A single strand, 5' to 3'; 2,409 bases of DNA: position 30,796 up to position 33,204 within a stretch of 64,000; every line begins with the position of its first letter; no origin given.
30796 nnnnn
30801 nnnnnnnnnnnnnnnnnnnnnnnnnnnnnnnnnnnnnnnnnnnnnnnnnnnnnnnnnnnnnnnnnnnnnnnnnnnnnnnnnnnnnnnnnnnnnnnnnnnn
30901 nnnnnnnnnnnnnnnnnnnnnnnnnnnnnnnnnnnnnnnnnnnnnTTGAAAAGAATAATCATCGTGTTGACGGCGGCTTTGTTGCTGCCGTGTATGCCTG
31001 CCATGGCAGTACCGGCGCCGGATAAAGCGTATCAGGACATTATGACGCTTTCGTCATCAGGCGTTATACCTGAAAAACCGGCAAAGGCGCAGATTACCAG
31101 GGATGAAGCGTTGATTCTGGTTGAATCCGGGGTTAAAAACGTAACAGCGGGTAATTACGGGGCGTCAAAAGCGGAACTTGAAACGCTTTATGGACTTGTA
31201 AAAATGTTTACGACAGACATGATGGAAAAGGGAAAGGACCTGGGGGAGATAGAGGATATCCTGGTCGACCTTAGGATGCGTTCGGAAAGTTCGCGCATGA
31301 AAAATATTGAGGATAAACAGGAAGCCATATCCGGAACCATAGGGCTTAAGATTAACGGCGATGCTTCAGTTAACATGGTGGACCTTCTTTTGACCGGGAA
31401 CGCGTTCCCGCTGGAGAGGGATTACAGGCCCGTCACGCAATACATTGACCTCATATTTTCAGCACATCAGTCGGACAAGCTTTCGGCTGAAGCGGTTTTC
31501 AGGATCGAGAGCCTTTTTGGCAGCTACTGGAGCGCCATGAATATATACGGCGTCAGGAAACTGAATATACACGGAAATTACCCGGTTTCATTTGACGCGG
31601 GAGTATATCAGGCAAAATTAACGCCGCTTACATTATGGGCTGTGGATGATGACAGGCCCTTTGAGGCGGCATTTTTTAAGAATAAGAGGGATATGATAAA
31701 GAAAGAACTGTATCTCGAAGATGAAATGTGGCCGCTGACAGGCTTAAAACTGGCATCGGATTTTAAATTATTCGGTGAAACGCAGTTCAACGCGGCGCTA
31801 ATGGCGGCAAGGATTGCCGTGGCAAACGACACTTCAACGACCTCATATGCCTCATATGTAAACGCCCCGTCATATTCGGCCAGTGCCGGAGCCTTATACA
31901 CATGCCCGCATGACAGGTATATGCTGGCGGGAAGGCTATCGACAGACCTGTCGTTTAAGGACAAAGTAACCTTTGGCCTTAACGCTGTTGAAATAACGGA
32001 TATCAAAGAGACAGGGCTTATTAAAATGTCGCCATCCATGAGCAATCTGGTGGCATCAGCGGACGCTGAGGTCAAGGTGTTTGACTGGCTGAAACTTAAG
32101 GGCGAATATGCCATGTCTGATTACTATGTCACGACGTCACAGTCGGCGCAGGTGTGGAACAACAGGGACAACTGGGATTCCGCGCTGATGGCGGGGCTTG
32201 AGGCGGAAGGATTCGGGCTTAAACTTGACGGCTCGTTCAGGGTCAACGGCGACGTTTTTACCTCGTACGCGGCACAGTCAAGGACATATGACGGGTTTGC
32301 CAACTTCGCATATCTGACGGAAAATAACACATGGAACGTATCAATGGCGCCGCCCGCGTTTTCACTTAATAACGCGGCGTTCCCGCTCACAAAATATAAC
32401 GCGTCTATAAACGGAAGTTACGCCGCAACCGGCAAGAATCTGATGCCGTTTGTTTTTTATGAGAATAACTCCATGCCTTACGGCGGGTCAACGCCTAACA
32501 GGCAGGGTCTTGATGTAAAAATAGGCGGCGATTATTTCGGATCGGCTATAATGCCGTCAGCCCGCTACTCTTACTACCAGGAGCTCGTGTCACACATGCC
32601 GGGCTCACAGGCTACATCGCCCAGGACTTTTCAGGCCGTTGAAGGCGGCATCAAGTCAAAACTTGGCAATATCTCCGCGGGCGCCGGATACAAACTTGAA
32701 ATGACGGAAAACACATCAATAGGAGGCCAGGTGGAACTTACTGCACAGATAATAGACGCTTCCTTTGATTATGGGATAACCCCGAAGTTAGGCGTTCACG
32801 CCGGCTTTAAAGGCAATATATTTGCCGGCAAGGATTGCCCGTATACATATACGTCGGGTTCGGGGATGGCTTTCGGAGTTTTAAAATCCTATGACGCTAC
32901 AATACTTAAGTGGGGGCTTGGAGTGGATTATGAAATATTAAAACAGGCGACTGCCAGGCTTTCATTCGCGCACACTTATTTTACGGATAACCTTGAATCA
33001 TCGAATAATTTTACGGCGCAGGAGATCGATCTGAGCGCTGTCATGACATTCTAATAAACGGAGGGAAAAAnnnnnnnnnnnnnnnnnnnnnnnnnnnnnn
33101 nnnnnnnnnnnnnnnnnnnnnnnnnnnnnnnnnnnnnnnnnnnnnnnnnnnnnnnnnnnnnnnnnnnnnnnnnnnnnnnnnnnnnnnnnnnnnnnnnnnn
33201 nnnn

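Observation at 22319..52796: About 30 kb xyloglucan-type polysaccharide utilization locus in a non-Bacteroidetes diderm, with its own xylose catabolism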

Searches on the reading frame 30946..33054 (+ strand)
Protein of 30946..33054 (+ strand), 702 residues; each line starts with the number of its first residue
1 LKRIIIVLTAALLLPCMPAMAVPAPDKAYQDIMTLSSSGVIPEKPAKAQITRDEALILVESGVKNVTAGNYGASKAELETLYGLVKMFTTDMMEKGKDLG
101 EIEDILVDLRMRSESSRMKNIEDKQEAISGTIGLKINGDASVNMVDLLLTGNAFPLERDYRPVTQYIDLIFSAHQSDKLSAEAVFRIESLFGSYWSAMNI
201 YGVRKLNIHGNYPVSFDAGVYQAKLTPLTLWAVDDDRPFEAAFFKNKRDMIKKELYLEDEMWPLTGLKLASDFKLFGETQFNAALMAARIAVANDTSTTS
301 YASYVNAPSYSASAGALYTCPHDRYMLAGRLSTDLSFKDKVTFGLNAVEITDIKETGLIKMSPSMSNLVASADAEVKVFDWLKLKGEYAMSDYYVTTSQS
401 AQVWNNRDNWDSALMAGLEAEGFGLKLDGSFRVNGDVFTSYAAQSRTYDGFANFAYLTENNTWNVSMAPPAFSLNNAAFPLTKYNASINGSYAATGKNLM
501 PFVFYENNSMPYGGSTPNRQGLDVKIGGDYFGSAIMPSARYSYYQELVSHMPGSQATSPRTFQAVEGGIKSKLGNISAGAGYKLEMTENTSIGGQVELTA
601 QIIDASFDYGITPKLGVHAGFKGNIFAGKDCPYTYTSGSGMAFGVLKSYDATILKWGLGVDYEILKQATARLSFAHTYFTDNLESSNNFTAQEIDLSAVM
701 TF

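Call 3: search_protein_families(library=pfam, proteins=[window:30946-33054:+], max_evalue=0.01)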
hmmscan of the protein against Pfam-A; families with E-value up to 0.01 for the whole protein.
window:30946-33054:+ (702 aa): 1 family
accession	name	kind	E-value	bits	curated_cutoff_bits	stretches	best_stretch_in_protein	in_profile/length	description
PF13505.12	OMP_b-brl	-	6.1e-05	23.7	28.7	1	569-702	80-175/175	Outer membrane protein beta-barrel domain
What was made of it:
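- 30946..33054 (+): OMP-B (702 aa): signal peptide, SLH-like domain, 33-residue stalk helix, then a barrel of about 22-24 strands ending in ...VMTF. Weak OMP_b-brl hit at the C-terminus (call 3).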

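Call 17: search_protein_families(library=ncbifam, proteins=[window:30946-33054:+], max_evalue=0.01)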
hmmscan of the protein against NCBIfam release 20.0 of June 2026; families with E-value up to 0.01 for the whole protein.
window:30946-33054:+ (702 aa): 0 families

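Call 35: find_homologous_proteins(query=window:30946-33054:+, max_evalue=0.001)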
Query window:30946-33054:+ (702 aa): 19 proteins with E <= 0.001 among 8000 candidates.
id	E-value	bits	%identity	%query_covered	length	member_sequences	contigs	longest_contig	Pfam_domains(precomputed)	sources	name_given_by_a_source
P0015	0.0e+0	1579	100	100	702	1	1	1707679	-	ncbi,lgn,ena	-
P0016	3.1e-265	900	58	100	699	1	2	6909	-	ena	-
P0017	5.5e-257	872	56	100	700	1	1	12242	-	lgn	-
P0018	3.1e-202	692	49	100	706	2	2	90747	-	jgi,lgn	jgi:hypothetical protein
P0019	1.1e-199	683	48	96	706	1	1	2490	-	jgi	jgi:hypothetical protein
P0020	4.5e-198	678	48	100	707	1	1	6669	-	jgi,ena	-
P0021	4.6e-197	674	48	100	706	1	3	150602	-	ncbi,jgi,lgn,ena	jgi:hypothetical protein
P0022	1.6e-196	673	47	100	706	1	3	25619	-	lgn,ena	-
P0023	2.1e-185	636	46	100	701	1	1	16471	-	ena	-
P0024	2.6e-175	603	44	97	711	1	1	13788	-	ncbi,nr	ncbi:MAG: hypothetical protein LLG37_10025 [Spirochaetia bacterium]|nr:hypothetical protein [Spiroch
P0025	6.0e-174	598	43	100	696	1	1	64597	-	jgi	jgi:hypothetical protein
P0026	3.5e-165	569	41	100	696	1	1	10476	-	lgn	-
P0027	8.9e-155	535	41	99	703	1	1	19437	-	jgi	jgi:hypothetical protein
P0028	1.7e-131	458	38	100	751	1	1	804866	-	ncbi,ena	-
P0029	9.4e-129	449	37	100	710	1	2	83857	-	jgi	jgi:hypothetical protein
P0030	3.0e-120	421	37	100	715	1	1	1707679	-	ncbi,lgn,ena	-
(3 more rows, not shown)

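Call 37: find_encoding_contigs(protein=P0030, flank=10000, max_places=3)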
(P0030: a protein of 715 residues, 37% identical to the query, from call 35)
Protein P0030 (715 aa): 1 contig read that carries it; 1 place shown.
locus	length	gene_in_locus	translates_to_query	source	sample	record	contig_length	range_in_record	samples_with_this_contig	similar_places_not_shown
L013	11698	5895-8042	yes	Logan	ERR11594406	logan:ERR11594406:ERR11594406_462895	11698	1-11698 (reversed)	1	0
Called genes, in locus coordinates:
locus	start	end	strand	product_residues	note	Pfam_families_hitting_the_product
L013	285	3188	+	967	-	PF00759:Glyco_hydro_9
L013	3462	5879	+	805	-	-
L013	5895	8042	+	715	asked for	-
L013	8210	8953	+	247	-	PF06452:CBM9_1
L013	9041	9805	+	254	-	PF03425:CBM_11 (faint)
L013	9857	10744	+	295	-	-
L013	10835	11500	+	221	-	-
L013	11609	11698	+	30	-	?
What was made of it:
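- The window's own genome has a second, cellulose-type pair (P0030/L013, calls 35, 37). The genome has at least two pairs, each in a different glucan locus (calls 35, 37).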

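Call 38: find_encoding_contigs(protein=P0028, flank=10000, max_places=3)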
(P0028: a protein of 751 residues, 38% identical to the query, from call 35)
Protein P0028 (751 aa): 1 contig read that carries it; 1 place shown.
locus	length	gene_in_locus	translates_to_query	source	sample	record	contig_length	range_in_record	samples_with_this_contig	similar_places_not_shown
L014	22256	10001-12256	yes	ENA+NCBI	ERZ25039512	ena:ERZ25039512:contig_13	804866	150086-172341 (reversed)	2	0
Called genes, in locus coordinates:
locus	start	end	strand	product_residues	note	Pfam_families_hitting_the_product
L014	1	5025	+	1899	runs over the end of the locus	PF01270:Glyco_hydro_8, PF08547:CIA30 (weak), PF03425:CBM_11 (weak), PF08547:CIA30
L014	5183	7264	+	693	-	PF02927:CelD_N, PF00759:Glyco_hydro_9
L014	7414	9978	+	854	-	-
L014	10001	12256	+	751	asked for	-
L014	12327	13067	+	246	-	PF06452:CBM9_1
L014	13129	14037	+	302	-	-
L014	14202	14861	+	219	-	PF03425:CBM_11 (weak)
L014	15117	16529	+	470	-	-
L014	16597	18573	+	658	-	PF13715:CarbopepD_reg_2 (faint), PF13620:CarboxypepD_reg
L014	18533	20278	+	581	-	PF13715:CarbopepD_reg_2 (faint), PF22902:NOMO1-like_9th (faint), PF22904:NOMO1-like_2nd (faint), PF17802:SpaA (faint), PF13620:CarboxypepD_reg, PF13860:FlgD_ig (weak)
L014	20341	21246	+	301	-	PF03349:Toluene_X (faint)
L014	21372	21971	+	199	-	PF01558:POR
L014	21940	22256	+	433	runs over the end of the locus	PF00501:AMP-binding, PF14535:AMP-binding_C_2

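Call 43: search_protein_families(library=pfam, proteins=[window:30946-33054:+], max_evalue=5)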
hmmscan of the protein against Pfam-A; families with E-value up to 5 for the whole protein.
window:30946-33054:+ (702 aa): 4 families
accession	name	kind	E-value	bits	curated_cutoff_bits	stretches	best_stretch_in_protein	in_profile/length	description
PF13505.12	OMP_b-brl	-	6.1e-05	23.7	28.7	1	569-702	80-175/175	Outer membrane protein beta-barrel domain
PF20841.2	NtrZ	-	0.018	15.8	27.7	1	569-601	22-52/78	NtrZ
PF07205.16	DUF1413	-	0.058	14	25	1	175-199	6-31/69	Domain of unknown function (DUF1413)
PF08139.17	LPAM_1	-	3.4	8.7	20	0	1-14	1-14/18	Prokaryotic membrane lipoprotein lipid attachment site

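Call 53: predict_structure(alignment_id=A2)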
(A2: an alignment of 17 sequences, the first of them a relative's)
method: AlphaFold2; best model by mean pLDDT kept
length: 702 residues; sequences in the alignment: 17
mean_pLDDT: 70.3   pTM: 0.64
mean pLDDT of the five models: 70.3, 69.2, 69.1, 68.4, 66.9
residues with pLDDT >= 90: 66; 70-90: 363; 50-70: 142; < 50: 131
segments of 3 or more residues with pLDDT < 50: 1-5, 8-25, 192-200, 293-322, 355-360, 399-404, 442-470, 472-476, 482-485, 490-503, 637-640
pLDDT, mean of each block of 10 residues (from residue 1): 45 34 54 82 74 82 81 79 84 80 81 71 60 70 79 77 70 68 69 41 67 75 77 68 73 67 79 75 81 43 31 29 69 69 71 49 62 83 88 59 55 90 87 77 43 41 41 51 49 43 58 76 90 86 86 73 91 89 90 86 90 88 87 55 73 88 84 88 84 83 77
secondary structure, 60 per line:
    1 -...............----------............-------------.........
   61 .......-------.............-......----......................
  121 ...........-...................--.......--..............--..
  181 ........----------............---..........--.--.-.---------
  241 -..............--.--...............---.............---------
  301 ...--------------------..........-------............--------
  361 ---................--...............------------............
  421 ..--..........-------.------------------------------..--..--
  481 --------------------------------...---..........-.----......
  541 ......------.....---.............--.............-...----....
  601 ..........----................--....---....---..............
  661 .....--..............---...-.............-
elements in order (helices of 4 or more, strands of 3 or more residues): H2-16 H27-38 H52-67 H75-87 H89-94 H99-131 E133-151 E154-160 E163-176 E179-188 E199-210 E214-223 H242-255 E261-275 E279-291 E324-333 E341-352 E364-379 E382-396 E409-422 E425-434 E519-528 E535-546 H553-557 E561-573 E576-588 E597-610 E615-630 E633-636 E640-643 E647-665 E668-681 E689-701
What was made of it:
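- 30946..33054 (+): AF2 pLDDT 70, pTM 0.64 (call 53).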

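Call 58: fold_search(model_id=the predicted structure, library=pdb)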
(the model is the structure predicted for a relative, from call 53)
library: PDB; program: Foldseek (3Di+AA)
matches with E <= 10: 934; with E <= 0.001: 414
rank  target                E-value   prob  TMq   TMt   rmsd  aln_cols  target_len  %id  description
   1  6r2q_B                8.6e-12  1.00  0.35  0.37  15.2       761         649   11  Structure of the Mtr complex (released 2020-04-22)
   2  8jto                  2.2e-09  1.00  0.23  0.40  11.3       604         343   10  Outer membrane porin of Burkholderia pseudomallei (BpsOmp38) in complex with ceftazidime (released 2024-06-26)
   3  8agd_A                2.7e-09  1.00  0.22  0.15  44.9      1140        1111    8  Full SDBC and SOD assembly (released 2023-04-12)
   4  5fp2_A                4.8e-09  1.00  0.31  0.41  14.0       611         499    9  Crystal structure of the siderophore receptor PirA from Pseudomonas aeruginosa (released 2015-12-09)
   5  3sy9_D                6.9e-09  1.00  0.26  0.42  11.6       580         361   10  Crystal structure of Pseudomonas aeruginosa OccD2 (OpdC) (released 2012-02-08)
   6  5ldt_A                8.4e-09  1.00  0.30  0.44  10.5       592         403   11  Crystal Structures of MOMP from Campylobacter jejuni (released 2016-10-26)
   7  5ldv                  9.3e-09  1.00  0.29  0.42  11.0       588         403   10  Crystal Structures of MOMP from Campylobacter jejuni (released 2016-10-26)
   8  1ujw_A                1.1e-08  1.00  0.30  0.35  11.8       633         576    8  Structure of the complex between BtuB and Colicin E3 Receptor binding domain (released 2003-11-25)
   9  3a2s_X                1.3e-08  1.00  0.25  0.41  11.3       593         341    9  Crystal Structure of outer membrane protein PorB from Neisseria meningitidis in complex with sucrose (released 2010-04-07)
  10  7vtz                  1.5e-08  1.00  0.31  0.45  13.3       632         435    9  Chitoporin from Escherichia coli (released 2022-11-09)
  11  6z8q_B                1.6e-08  1.00  0.37  0.40  14.4       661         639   10  Copper transporter OprC (released 2021-06-09)
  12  1nqe                  1.7e-08  1.00  0.36  0.44  10.0       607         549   11  OUTER MEMBRANE COBALAMIN TRANSPORTER (BTUB) FROM E. COLI (released 2003-04-29)
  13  8wv0_B                2.1e-08  1.00  0.23  0.40  11.4       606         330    8  Outer membrane porin of Burkholderia pseudomallei (BpsOmp38) (released 2024-10-30)
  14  4aip_B                2.1e-08  1.00  0.38  0.40  12.6       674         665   12  The FrpB iron transporter from Neisseria meningitidis (F3-3 variant) (released 2013-01-23)
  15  9fw9_D                2.3e-08  1.00  0.29  0.30  20.3       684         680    6  Cryo-EM structure of the type 1 pilus assembly platform as part of the FimA-bound chaperone-usher pilus complex (FimDH (released 2025-06-04)
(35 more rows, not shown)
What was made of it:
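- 30946..33054 (+): Foldseek top hit is MtrB 6r2q_B, then porins and TBDTs (call 58).
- The top Foldseek hit of OMP-B is MtrB 6r2q_B (E 9e-12, call 58).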

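Call 68: search_protein_families(library=pfam, proteins=[L013:9857-10744:+, L013:10835-11500:+, L014:15117-16529:+, L014:13129-14037:+], max_evalue=0.001)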
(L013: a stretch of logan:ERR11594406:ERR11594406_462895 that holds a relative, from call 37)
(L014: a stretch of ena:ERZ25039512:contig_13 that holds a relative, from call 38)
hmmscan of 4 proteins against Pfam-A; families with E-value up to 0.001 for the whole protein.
L013:9857-10744:+ (295 aa): 0 families

L013:10835-11500:+ (221 aa): 0 families

L014:15117-16529:+ (470 aa): 1 family
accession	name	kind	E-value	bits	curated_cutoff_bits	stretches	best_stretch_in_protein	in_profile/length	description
PF03349.22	Toluene_X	-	0.00081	18.4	29.7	0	190-366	122-284/421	Outer membrane protein transport protein (OMPP1/FadL/TodX)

L014:13129-14037:+ (302 aa): 0 families

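Call 69: search_protein_representatives(alignment_id=A2)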
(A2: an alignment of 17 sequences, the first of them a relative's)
Query: 17 sequences, 706 profile positions. Proteins with E-value up to 0.001 (for the whole library): 506; up to 1e-10: 316; up to 1e-30: 93. The best 150 are listed.
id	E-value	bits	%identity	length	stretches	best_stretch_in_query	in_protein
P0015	0.0e+00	1063.3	-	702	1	1-706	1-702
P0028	0.0e+00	1015.0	-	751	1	1-706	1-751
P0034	1.2e-258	876.4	-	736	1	1-706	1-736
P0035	8.9e-159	546.3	-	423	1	1-416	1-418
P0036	7.9e-152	523.3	-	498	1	213-706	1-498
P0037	2.3e-113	396.2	-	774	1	23-706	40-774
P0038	2.6e-112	392.7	-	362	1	350-706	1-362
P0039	2.6e-104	366.2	-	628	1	112-706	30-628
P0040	6.4e-99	348.4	-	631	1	119-706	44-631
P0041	7.4e-94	331.7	-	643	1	113-706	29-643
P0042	9.0e-94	331.4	-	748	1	49-706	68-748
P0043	1.1e-88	314.6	-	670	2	119-706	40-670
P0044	1.2e-77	278.1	-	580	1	144-706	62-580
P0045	3.0e-76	273.5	-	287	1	318-583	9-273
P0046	6.9e-76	272.3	-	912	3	160-569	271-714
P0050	2.3e-55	204.4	-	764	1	5-706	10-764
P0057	5.7e-45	170.1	-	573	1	172-698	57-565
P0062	3.8e-44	167.4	-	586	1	171-700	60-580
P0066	1.1e-41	159.3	-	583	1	170-698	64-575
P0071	2.2e-40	154.9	-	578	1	172-693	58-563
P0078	1.8e-38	148.6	-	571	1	172-687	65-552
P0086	1.9e-36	141.9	-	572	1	146-706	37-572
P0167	3.5e-25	104.7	-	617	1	121-630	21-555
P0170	6.4e-25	103.8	-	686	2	172-361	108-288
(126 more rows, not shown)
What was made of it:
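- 30946..33054 (+): 506 representatives at E<=1e-3 in 1.84e9 proteins (call 69).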

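Call 70: search_protein_families(library=pfam, proteins=[P0037, P0039, P0042, P0046, P0050, P0057, P0062, P0066, P0078, P0086], max_evalue=0.01)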
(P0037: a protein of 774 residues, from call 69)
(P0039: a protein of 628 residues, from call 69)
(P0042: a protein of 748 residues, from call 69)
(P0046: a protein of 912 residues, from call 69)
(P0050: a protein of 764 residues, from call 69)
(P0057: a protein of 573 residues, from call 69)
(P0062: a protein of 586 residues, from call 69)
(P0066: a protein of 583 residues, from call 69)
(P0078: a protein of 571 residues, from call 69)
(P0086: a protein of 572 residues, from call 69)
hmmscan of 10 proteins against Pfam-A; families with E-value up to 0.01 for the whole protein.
P0037 (774 aa): 0 families

P0039 (628 aa): 0 families

P0042 (748 aa): 0 families

P0046 (912 aa): 1 family
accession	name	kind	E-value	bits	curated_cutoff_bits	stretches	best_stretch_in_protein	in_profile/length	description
PF06878.16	Pkip-1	-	0.0059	17.1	25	0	138-189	31-82/163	Pkip-1 protein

P0050 (764 aa): 0 families

P0057 (573 aa): 0 families

P0062 (586 aa): 0 families

P0066 (583 aa): 0 families

P0078 (571 aa): 1 family
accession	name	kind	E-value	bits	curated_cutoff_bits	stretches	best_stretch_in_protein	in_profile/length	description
PF10677.15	DUF2490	-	7.5e-05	23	29.8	1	442-535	9-97/186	Protein of unknown function (DUF2490)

P0086 (572 aa): 0 families

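Call 71: list_cluster_members(proteins=[P0037, P0039, P0042, P0050, P0057, P0062, P0066, P0071, P0078, P0086])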
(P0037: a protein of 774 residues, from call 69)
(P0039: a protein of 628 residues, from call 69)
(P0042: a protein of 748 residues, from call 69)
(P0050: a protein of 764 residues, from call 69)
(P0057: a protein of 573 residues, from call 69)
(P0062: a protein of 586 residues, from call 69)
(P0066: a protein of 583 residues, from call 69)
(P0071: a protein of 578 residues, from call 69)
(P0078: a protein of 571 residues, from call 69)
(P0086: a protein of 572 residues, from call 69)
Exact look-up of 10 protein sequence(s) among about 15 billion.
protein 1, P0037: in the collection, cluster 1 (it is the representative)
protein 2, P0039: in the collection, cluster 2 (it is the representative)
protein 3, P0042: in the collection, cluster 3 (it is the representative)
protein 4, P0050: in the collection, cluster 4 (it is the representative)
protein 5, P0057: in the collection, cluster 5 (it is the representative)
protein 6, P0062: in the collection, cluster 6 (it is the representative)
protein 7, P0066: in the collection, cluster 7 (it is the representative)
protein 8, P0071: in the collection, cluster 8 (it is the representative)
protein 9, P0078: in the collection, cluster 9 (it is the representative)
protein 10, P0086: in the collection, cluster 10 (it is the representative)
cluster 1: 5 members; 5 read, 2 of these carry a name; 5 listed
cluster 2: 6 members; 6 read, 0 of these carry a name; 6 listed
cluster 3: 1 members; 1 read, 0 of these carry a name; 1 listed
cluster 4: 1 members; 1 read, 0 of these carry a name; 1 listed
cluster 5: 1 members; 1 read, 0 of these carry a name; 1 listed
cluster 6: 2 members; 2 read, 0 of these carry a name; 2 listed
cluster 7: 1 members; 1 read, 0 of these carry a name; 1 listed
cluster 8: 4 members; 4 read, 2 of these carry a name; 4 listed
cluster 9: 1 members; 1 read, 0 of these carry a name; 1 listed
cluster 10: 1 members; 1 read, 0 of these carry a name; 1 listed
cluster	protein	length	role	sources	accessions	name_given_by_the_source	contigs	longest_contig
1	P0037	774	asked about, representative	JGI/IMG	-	-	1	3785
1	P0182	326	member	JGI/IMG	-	hypothetical protein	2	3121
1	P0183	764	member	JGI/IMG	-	hypothetical protein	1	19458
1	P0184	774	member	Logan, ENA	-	-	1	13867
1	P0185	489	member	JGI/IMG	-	-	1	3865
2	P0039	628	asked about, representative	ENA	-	-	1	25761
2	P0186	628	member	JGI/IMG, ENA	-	-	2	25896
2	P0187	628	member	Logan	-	-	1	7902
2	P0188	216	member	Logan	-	-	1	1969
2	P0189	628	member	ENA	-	-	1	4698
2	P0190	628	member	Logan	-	-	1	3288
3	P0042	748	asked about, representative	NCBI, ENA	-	-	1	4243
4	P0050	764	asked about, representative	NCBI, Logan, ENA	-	-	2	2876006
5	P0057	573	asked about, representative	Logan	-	-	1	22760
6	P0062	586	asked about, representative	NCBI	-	-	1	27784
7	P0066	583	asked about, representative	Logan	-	-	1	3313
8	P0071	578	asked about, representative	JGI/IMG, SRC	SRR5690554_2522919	-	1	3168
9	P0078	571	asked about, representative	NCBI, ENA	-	-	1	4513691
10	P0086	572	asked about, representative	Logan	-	-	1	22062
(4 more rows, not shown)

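Call 72: find_encoding_contigs(protein=P0078, flank=10000, max_places=2)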
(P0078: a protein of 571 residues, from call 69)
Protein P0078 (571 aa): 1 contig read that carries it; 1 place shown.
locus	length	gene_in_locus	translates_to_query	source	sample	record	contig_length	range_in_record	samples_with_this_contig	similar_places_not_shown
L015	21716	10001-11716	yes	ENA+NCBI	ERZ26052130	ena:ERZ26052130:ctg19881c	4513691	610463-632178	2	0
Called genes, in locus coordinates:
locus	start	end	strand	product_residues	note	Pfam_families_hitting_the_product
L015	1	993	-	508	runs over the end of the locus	PF00754:F5_F8_type_C, PF05359:DUF748 (faint), PF13620:CarboxypepD_reg, PF00691:OmpA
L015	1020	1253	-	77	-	-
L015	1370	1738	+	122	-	PF05099:TerB (faint)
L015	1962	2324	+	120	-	-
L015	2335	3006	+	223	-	PF03938:OmpH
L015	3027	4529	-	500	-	PF00890:FAD_binding_2 (faint), PF01266:DAO (faint), PF07992:Pyr_redox_2, PF12831:FAD_oxidored, PF13738:Pyr_redox_3, PF13434:Lys_Orn_oxgnase (weak), PF00070:Pyr_redox, PF02852:Pyr_redox_dim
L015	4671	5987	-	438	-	PF18962:Por_Secre_tail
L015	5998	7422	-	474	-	-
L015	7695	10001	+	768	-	PF02018:CBM_4_9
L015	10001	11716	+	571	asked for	-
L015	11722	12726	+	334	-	-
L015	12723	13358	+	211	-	-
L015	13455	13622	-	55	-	-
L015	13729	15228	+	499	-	PF00989:PAS (faint), PF13188:PAS_8 (faint), PF08448:PAS_4, PF13426:PAS_9 (weak), PF07730:HisKA_3, PF02518:HATPase_c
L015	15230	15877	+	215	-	PF00072:Response_reg, PF00196:GerE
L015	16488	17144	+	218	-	PF00072:Response_reg, PF00196:GerE, PF08281:Sigma70_r4_2 (weak)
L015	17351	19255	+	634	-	PF07696:7TMR-DISMED2, PF07695:7TMR-DISM_7TM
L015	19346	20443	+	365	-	PF00520:Ion_trans, PF07885:Ion_trans_2, PF02254:TrkA_N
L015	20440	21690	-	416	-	PF02401:LYTB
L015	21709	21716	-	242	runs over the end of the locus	PF12895:ANAPC3 (faint), PF25062:ARM_TT21_N (weak), PF13414:TPR_11, PF13424:TPR_12 (weak), PF00515:TPR_1, PF07719:TPR_2 (weak), PF13181:TPR_8 (weak), PF14559:TPR_19 (weak), +9 more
